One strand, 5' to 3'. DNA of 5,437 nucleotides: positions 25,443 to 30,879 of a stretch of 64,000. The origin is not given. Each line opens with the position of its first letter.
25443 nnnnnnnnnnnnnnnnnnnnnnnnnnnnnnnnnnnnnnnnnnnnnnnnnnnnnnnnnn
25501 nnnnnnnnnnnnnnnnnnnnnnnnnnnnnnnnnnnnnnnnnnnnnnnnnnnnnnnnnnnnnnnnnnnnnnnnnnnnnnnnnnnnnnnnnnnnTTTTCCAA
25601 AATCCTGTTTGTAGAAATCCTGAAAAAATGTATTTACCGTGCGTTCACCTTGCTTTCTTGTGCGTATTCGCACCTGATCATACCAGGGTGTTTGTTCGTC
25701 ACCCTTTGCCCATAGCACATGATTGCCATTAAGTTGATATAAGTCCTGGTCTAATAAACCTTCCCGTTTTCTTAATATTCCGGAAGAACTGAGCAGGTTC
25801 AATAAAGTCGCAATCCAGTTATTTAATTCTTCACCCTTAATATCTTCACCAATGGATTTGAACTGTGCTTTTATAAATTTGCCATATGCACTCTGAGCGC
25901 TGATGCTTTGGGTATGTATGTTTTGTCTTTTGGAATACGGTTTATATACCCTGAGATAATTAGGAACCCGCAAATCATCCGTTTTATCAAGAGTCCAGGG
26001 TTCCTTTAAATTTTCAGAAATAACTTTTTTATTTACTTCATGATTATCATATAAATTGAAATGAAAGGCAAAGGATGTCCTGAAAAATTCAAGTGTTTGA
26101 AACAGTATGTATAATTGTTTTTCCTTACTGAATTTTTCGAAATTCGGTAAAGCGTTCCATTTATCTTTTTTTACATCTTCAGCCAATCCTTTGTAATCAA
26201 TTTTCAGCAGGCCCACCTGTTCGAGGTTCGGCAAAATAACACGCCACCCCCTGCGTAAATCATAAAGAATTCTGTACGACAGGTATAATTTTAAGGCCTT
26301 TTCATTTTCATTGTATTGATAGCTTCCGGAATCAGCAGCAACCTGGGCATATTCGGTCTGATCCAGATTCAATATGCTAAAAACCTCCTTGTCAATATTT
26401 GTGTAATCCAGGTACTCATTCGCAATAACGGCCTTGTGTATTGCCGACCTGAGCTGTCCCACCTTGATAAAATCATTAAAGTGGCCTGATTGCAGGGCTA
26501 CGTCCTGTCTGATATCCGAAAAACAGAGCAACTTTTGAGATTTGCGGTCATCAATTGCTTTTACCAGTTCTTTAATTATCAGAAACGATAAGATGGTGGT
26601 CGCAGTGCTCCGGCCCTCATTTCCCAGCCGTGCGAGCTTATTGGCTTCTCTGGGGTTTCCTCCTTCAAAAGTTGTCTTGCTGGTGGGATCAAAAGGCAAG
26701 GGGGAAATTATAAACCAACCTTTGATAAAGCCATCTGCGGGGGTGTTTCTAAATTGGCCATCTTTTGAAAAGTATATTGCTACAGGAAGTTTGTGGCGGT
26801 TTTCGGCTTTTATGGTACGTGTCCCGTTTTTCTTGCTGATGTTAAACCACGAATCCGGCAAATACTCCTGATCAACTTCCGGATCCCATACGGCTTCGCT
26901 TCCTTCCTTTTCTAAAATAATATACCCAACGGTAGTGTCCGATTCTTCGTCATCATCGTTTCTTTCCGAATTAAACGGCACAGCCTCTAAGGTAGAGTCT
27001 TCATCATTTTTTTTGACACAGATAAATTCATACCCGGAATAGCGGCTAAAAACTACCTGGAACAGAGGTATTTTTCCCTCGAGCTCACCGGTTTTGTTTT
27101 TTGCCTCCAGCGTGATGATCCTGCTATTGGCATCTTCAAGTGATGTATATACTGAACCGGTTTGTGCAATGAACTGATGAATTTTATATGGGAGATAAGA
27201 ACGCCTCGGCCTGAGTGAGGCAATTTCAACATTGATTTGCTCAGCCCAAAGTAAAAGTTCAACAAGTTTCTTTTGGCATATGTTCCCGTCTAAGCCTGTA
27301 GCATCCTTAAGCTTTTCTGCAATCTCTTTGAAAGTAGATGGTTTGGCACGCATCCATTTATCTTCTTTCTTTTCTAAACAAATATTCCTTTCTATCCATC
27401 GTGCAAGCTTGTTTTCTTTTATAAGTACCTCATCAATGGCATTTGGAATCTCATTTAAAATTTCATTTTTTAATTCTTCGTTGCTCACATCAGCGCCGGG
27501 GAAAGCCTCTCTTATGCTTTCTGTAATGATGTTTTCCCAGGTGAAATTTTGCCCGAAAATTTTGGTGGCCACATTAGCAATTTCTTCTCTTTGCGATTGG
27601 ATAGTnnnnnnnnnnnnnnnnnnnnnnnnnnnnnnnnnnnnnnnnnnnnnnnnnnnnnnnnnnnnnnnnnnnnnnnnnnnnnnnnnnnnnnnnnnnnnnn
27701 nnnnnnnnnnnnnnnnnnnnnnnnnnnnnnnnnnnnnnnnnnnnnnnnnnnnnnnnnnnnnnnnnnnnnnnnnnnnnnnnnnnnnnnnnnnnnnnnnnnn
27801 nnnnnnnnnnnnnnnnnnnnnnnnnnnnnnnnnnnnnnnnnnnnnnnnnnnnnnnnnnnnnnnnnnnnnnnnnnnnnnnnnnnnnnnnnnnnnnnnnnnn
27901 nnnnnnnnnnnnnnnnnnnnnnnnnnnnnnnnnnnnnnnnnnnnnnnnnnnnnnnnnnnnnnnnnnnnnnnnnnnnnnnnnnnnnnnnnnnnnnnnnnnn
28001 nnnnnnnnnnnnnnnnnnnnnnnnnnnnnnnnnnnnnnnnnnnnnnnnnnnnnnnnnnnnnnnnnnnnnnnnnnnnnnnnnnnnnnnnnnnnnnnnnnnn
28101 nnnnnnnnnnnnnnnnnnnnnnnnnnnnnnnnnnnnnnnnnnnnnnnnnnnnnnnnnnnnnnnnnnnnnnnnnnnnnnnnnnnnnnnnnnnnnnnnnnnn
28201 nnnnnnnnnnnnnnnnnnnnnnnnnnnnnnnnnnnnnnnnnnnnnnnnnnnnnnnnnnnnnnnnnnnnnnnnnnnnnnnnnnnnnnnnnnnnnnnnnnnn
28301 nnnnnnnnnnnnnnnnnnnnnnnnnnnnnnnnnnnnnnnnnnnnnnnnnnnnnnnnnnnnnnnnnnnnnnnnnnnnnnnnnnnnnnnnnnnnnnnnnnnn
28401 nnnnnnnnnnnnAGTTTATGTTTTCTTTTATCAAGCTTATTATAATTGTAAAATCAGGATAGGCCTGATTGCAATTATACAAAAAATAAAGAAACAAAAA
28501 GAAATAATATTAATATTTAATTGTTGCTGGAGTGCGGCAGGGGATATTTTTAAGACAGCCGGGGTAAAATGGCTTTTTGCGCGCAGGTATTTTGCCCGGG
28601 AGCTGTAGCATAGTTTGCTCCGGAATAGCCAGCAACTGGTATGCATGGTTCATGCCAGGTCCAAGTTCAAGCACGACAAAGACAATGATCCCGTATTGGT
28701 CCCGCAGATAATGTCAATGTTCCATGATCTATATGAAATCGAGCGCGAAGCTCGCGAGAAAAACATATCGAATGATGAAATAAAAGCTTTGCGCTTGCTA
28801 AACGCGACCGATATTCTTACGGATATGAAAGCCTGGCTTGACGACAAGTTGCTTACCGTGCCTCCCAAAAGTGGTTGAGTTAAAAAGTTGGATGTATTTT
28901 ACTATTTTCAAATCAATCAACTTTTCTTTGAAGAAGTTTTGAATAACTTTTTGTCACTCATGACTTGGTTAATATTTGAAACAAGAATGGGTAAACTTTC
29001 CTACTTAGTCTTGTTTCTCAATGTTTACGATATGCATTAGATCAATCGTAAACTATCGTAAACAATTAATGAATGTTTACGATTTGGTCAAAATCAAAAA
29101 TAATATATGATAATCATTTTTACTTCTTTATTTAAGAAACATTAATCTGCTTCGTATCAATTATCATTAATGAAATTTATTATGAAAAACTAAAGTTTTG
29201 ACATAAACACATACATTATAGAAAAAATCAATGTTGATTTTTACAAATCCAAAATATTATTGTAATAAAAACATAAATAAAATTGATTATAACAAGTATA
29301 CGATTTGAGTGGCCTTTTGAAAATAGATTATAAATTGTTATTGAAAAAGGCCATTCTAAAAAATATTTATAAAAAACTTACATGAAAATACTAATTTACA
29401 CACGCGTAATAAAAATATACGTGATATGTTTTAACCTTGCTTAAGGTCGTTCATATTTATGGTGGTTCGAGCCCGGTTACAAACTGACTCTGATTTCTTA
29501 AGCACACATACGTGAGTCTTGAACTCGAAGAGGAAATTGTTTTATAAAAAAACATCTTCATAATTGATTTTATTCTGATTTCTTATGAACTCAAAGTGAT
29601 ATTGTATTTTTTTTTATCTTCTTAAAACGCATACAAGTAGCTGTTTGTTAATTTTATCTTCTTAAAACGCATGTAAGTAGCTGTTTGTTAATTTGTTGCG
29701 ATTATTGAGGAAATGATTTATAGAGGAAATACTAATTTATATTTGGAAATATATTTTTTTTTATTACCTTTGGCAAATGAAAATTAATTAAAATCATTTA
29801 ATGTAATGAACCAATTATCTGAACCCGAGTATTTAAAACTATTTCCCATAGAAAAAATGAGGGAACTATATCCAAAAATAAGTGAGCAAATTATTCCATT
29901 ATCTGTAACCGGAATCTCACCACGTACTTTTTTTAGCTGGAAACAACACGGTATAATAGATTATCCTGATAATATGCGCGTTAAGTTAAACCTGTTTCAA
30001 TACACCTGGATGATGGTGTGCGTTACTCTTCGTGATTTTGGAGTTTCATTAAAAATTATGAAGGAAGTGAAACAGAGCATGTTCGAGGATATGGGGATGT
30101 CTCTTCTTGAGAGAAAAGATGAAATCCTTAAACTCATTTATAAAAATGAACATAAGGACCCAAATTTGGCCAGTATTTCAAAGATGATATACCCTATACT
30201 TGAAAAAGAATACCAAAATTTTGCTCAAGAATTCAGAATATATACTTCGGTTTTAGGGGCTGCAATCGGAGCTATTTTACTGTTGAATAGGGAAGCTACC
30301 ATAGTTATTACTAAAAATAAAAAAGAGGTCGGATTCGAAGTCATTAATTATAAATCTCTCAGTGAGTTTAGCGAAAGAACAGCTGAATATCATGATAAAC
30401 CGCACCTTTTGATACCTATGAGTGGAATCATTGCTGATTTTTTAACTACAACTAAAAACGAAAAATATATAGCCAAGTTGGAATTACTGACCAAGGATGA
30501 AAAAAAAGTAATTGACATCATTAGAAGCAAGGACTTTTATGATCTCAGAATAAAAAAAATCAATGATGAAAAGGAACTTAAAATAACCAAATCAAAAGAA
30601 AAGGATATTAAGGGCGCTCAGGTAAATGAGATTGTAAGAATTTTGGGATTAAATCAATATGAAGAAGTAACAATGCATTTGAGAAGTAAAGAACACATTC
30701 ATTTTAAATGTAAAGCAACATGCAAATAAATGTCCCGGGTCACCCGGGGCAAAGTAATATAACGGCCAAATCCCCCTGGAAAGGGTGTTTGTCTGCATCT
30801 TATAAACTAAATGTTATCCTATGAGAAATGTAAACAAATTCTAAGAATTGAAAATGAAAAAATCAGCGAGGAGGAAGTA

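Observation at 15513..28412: Atypical DISARM-like defence operon: helicase first, DrmA/DrmB functions in one polypeptide, no PLD gene, extra M48 peptidase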

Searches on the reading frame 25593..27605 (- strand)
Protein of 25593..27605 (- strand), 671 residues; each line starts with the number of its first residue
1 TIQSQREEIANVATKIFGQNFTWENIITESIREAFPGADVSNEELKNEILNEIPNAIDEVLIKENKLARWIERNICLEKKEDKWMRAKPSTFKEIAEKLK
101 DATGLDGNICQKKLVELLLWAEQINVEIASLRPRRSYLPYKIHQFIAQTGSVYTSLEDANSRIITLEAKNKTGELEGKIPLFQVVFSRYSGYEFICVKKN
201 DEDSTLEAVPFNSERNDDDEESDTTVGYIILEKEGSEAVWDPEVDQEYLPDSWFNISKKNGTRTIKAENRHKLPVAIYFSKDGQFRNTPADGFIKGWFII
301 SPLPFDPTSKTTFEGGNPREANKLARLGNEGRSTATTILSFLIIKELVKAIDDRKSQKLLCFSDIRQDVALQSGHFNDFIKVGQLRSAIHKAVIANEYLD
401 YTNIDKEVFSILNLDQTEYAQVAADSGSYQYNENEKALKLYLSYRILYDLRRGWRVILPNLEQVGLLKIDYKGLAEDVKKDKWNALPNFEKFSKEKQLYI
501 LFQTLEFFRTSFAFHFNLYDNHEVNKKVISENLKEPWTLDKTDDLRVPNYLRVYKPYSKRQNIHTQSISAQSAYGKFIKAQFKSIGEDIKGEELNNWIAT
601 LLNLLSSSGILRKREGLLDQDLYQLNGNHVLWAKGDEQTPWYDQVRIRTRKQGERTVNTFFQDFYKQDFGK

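Call 39: search_protein_families(library=pfam, proteins=[window:25593-27605:-], max_evalue=10)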
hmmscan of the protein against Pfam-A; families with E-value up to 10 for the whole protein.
window:25593-27605:- (671 aa): 1 family
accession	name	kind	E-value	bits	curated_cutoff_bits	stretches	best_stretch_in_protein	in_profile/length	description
PF16191.10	E1_4HB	-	0.021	15.3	25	1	468-510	4-45/70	Ubiquitin-activating enzyme E1 four-helix bundle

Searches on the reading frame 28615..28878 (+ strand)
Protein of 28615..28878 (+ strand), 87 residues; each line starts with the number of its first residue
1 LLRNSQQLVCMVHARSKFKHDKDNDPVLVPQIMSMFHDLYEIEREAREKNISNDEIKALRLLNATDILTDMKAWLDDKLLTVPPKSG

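Call 93: search_protein_families(library=pfam, proteins=[window:28615-28878:+], max_evalue=0.01)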
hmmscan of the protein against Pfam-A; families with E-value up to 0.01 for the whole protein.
window:28615-28878:+ (87 aa): 1 family
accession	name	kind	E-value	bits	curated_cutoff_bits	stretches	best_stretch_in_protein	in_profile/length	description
PF03050.20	DDE_Tnp_IS66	-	3.2e-10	40.3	23.1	1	6-86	148-227/284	Transposase IS66 family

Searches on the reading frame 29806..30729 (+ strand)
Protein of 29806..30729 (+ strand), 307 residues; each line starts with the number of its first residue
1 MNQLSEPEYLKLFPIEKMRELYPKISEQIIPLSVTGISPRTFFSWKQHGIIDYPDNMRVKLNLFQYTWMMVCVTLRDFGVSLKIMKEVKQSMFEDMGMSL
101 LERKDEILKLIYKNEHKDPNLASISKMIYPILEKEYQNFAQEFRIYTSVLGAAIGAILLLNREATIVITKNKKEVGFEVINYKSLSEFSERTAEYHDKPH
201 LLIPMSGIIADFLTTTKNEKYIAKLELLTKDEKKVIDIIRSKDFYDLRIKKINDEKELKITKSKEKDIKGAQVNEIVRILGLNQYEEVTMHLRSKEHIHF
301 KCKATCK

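Call 8: search_protein_families(library=pfam, proteins=[window:29806-30729:+], max_evalue=0.001)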
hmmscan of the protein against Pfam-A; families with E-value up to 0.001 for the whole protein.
window:29806-30729:+ (307 aa): 0 families

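Call 10: search_protein_families(library=ncbifam, proteins=[window:29806-30729:+], max_evalue=0.01)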
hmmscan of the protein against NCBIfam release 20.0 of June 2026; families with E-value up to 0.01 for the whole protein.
window:29806-30729:+ (307 aa): 1 family
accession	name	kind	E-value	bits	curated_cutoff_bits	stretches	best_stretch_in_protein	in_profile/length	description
NF005458.0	PRK07053.1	equivalog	0.0028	17.1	250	1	126-185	63-122/234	glutamine amidotransferase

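Call 72: search_protein_families(library=padloc, proteins=[window:29806-30729:+], max_evalue=0.00001)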
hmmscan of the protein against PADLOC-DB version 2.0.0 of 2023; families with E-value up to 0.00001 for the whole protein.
window:29806-30729:+ (307 aa): 0 families
